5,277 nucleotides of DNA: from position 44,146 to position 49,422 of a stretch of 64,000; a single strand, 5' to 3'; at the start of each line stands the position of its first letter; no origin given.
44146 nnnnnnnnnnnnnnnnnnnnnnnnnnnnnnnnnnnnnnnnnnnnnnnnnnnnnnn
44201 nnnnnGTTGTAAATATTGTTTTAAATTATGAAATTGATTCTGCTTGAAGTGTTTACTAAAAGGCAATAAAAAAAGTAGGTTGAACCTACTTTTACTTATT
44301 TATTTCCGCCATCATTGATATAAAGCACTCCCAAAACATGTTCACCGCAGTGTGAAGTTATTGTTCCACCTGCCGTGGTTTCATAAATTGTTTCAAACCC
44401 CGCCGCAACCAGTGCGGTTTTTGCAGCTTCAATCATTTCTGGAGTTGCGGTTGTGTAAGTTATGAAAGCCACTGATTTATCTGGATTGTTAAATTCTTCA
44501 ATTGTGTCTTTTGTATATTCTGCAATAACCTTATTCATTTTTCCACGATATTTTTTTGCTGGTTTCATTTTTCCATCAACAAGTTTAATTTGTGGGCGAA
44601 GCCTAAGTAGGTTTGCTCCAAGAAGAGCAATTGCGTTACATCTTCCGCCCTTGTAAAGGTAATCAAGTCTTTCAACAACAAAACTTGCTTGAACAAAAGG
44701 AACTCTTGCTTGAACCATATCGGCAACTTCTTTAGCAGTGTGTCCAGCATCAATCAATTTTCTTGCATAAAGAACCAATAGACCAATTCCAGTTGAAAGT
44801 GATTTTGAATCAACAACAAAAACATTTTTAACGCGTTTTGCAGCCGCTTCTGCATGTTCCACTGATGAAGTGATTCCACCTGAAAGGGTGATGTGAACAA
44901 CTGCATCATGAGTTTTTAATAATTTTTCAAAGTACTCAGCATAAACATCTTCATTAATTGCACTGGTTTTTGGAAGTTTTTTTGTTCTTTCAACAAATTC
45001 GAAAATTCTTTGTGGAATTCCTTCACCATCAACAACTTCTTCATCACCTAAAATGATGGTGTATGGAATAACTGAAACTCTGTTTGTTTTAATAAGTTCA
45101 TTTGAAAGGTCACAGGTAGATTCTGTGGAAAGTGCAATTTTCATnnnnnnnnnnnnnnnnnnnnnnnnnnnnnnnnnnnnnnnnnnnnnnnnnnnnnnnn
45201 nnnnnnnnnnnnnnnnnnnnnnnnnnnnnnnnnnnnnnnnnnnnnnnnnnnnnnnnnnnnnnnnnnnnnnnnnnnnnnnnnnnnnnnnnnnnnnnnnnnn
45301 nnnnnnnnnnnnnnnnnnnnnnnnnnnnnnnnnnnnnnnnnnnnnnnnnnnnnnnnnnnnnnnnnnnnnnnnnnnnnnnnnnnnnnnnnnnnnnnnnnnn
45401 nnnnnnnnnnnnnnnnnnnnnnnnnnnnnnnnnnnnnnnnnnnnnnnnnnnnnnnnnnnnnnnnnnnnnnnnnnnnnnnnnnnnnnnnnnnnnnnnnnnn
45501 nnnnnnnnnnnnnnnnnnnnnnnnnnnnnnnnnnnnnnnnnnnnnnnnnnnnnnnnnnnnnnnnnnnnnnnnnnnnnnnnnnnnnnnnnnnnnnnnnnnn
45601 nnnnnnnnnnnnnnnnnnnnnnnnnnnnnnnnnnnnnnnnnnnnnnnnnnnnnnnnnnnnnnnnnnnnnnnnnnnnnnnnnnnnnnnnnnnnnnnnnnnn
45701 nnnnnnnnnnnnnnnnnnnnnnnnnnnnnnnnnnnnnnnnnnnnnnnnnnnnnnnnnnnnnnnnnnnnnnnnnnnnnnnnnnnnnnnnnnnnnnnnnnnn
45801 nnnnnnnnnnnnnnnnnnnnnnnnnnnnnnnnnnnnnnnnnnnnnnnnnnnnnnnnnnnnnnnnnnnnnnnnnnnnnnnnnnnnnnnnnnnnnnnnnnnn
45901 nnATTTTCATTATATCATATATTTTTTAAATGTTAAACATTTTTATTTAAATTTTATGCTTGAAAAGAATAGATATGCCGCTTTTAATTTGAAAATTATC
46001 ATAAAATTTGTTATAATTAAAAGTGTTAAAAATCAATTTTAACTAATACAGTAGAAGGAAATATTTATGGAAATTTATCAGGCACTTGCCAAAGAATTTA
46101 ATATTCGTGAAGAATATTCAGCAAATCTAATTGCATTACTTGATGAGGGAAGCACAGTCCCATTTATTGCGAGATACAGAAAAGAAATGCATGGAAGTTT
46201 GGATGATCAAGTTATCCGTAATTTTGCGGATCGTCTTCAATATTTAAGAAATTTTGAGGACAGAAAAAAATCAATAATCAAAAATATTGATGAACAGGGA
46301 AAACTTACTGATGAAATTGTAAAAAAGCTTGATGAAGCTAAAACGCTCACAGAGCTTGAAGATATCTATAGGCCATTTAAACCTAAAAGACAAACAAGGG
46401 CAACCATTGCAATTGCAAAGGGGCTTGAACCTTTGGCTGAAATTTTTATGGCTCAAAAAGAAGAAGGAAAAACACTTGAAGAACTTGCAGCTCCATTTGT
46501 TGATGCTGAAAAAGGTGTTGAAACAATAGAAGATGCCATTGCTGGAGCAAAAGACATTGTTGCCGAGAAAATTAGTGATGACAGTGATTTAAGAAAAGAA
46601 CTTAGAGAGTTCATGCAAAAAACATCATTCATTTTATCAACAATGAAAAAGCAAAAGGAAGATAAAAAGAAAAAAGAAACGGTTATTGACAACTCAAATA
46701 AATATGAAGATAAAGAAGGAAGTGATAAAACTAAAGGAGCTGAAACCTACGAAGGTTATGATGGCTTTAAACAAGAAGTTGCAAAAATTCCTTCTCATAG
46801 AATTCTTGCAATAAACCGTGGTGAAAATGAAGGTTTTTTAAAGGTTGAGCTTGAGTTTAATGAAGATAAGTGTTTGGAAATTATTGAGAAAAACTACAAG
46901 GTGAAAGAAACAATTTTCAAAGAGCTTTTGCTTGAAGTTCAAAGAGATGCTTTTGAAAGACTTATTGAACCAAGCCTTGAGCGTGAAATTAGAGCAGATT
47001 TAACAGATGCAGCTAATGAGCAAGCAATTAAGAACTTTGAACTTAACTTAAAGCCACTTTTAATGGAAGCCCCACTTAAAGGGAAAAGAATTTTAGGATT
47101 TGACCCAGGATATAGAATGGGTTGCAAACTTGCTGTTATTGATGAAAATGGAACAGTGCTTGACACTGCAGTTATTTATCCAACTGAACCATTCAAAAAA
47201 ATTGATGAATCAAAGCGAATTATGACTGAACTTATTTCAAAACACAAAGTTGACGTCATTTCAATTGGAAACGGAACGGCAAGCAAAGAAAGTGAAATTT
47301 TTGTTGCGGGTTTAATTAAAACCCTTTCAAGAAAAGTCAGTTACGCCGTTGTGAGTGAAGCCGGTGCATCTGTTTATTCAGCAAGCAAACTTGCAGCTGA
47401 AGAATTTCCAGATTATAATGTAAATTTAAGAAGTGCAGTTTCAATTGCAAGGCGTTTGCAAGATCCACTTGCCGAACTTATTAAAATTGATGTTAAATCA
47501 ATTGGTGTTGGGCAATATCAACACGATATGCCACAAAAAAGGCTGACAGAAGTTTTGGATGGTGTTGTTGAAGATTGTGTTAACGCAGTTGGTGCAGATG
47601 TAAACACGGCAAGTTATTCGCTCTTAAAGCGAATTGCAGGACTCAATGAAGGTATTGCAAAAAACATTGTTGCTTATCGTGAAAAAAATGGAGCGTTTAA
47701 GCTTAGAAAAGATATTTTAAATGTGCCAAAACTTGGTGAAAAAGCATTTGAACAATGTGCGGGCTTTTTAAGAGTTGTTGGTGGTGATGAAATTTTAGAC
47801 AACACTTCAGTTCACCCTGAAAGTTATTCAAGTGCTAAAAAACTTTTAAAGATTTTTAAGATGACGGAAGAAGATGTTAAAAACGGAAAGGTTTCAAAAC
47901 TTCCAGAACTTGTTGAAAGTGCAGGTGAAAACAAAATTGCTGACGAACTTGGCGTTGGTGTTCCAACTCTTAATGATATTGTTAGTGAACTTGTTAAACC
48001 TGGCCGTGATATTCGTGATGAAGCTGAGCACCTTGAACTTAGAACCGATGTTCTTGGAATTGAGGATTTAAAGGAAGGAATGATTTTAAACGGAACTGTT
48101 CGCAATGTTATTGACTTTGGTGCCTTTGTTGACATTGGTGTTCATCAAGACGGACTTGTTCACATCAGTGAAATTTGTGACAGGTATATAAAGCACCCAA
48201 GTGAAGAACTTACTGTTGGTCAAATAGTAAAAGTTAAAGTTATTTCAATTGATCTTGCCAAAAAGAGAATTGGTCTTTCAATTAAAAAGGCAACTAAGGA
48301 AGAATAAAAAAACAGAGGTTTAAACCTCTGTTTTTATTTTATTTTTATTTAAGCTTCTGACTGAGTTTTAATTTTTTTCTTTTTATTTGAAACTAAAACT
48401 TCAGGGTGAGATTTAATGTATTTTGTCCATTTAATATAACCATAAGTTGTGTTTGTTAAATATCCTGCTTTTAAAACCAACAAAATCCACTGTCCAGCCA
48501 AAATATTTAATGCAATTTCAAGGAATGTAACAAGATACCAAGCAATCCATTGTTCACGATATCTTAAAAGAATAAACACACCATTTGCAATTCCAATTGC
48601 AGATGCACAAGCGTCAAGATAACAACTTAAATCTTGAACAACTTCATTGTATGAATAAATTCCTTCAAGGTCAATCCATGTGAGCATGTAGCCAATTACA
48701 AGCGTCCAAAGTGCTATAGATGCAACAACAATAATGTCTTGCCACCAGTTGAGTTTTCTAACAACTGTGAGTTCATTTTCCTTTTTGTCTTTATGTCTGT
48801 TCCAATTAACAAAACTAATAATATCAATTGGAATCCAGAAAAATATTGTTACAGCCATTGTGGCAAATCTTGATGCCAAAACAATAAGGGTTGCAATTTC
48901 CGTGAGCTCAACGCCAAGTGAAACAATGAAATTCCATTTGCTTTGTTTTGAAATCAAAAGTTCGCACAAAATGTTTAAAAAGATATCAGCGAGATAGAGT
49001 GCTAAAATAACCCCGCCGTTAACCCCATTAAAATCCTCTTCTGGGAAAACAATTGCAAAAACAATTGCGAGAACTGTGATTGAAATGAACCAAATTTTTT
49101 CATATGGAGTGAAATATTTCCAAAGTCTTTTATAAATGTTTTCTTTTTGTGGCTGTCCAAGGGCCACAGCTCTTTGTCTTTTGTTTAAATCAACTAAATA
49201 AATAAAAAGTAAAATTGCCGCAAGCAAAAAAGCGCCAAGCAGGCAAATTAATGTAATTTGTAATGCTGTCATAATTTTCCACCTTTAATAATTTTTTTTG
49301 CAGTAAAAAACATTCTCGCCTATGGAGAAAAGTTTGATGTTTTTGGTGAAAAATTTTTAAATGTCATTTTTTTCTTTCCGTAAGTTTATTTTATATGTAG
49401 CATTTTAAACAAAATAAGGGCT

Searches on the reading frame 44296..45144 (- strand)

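Call 91: search_protein_families(library=pfam, proteins=[window:44296-45144:-], max_evalue=0.001)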
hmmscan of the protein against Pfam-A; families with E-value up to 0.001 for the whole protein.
window:44296-45144:- (282 aa): 2 families
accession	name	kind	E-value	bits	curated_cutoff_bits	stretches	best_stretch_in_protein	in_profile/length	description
PF02645.21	DegV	-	2.4e-56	191.5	27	1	2-277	1-279/280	Uncharacterised protein, DegV family COG1307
PF13684.11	FakA-like_C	-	1.5e-06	28.2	23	1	37-242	5-185/216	Fatty acid kinase subunit A-like, C-terminal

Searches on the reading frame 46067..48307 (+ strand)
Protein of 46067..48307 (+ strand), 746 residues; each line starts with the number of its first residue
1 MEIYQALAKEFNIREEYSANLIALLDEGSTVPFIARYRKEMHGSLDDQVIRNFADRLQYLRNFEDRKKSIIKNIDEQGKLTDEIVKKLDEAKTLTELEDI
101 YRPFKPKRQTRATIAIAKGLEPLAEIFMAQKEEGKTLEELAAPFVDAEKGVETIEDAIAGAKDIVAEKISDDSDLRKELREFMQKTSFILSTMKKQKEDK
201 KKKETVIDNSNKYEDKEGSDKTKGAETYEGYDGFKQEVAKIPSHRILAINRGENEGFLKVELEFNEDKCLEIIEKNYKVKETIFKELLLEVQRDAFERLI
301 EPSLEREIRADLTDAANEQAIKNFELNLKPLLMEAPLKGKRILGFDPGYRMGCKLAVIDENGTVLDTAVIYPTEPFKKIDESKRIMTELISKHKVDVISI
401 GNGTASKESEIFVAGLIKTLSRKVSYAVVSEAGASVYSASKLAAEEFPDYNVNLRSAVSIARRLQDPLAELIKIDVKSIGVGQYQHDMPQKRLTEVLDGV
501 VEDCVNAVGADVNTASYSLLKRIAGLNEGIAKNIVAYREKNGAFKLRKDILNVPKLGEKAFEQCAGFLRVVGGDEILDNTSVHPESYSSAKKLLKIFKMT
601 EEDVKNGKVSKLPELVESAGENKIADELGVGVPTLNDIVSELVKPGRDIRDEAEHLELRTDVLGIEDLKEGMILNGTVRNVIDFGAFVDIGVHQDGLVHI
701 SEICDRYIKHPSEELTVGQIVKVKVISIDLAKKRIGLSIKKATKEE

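Call 72: search_protein_families(library=ncbifam, proteins=[window:46067-48307:+], max_evalue=0.00001)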
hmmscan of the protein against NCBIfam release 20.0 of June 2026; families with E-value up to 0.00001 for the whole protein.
window:46067-48307:+ (746 aa): 28 families (the best 25 are shown)
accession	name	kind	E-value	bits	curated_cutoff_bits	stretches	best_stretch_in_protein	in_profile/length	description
NF005208.0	PRK06676.1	equivalog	7.2e-24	84.5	368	1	666-745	274-353/391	30S ribosomal protein S1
NF000907.0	PRK00087.1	equivalog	6.8e-21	74.1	624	1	665-744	473-551/671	bifunctional 4-hydroxy-3-methylbut-2-enyl diphosphate reductase/30S ribosomal protein S1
NF004954.0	PRK06299.1-4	equivalog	1.3e-20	73.1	727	1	665-743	186-263/560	30S ribosomal protein S1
NF004952.0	PRK06299.1-2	equivalog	1.5e-20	73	524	1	652-743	202-290/580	30S ribosomal protein S1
NF004955.0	PRK06299.1-5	equivalog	9.5e-20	70.3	878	1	655-743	185-270/566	30S ribosomal protein S1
NF005911.0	PRK07899.1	equivalog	1.1e-19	70.5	691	1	656-745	196-281/486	30S ribosomal protein S1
NF040579.1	S1_dom_CvfD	subfamily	1.6e-19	70.2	117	1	669-744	2-77/113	CvfD/Ygs/GSP13 family RNA-binding post-transcriptional regulator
NF005973.0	PRK08059.1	equivalog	1.9e-19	70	148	1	666-743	3-80/123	S1 domain-containing post-transcriptional regulator GSP13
NF006363.0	PRK08582.1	equivalog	5.5e-19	68.7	171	1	671-744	6-78/140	S1 domain-containing RNA-binding protein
NF004473.0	PRK05807.1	equivalog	2.1e-18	67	178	1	668-745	3-78/136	S1 domain-containing RNA-binding protein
TIGR00717.1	rpsA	equivalog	2e-17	63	577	1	665-744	182-260/516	30S ribosomal protein S1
NF004953.0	PRK06299.1-3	equivalog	2.2e-17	62.6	720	1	652-744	197-286/580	30S ribosomal protein S1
NF004951.0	PRK06299.1-1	equivalog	2.8e-17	62.3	918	1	655-743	178-263/556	30S ribosomal protein S1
NF010379.0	PRK13806.1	equivalog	5e-17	61.7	648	1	666-743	288-366/491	30S ribosomal protein S1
NF004956.0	PRK06299.1-6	equivalog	2.1e-15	56.3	711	1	666-743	281-359/554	30S ribosomal protein S1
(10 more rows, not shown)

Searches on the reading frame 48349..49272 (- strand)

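Call 91: search_protein_families(library=pfam, proteins=[window:48349-49272:-], max_evalue=0.001)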
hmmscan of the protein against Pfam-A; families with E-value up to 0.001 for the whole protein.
window:48349-49272:- (307 aa): 1 family
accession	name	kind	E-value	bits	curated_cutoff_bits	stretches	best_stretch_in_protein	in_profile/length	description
PF04973.17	NMN_transporter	-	1.1e-25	91.1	27.3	1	93-284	4-175/175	Nicotinamide mononucleotide transporter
